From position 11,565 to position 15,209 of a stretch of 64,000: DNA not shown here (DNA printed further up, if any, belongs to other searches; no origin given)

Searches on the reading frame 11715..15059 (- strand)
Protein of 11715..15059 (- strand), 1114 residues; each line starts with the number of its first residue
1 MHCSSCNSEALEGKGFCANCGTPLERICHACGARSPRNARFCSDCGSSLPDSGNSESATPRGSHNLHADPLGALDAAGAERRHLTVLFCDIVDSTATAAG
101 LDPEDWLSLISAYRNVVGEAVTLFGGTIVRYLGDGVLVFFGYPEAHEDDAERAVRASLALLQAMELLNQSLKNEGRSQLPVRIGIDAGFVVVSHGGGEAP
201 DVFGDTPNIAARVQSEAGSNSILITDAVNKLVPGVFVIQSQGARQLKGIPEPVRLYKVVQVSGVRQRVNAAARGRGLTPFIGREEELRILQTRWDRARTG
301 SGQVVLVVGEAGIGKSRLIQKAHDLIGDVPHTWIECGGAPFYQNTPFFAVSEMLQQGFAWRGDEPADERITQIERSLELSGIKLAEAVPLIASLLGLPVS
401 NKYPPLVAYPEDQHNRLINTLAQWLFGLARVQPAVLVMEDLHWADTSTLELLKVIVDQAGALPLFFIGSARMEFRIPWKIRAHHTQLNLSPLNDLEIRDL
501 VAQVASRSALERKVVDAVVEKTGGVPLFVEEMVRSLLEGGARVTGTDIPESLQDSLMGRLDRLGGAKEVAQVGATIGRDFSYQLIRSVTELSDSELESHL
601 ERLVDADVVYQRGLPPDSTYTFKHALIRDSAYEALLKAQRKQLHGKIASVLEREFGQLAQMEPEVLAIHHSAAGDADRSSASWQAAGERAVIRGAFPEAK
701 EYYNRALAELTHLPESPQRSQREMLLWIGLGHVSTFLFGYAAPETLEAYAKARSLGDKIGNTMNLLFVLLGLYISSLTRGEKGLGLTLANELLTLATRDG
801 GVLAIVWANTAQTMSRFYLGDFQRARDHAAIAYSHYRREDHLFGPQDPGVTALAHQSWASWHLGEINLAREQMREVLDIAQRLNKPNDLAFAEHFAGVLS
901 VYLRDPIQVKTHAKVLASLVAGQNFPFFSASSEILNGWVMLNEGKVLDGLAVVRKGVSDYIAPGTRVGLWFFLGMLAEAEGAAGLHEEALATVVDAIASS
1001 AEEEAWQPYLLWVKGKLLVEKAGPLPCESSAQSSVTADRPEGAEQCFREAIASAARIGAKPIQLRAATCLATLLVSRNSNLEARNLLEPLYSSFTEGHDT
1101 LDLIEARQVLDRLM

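Call 49: search_protein_families(library=pfam, proteins=[window:11715-15059:-], max_evalue=0.0001)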
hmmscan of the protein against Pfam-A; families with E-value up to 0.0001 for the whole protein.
window:11715-15059:- (1114 aa): 5 families
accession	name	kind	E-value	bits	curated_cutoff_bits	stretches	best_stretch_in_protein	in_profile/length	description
PF13191.12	AAA_16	-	2e-24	87.4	32.6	1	279-467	1-167/167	AAA ATPase domain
PF00211.25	Guanylate_cyc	-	1.3e-19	70.9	21.9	1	83-256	8-179/183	Adenylate and Guanylate cyclase catalytic domain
PF12773.13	DZR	-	9.9e-09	35.7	27.3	1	3-46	1-45/45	Double zinc ribbon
PF13401.12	AAA_22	-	1.6e-07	32.1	27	1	301-473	4-127/130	AAA domain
PF13240.11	Zn_Ribbon_1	-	2.5e-07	30.7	25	0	28-49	2-23/23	zinc-ribbon domain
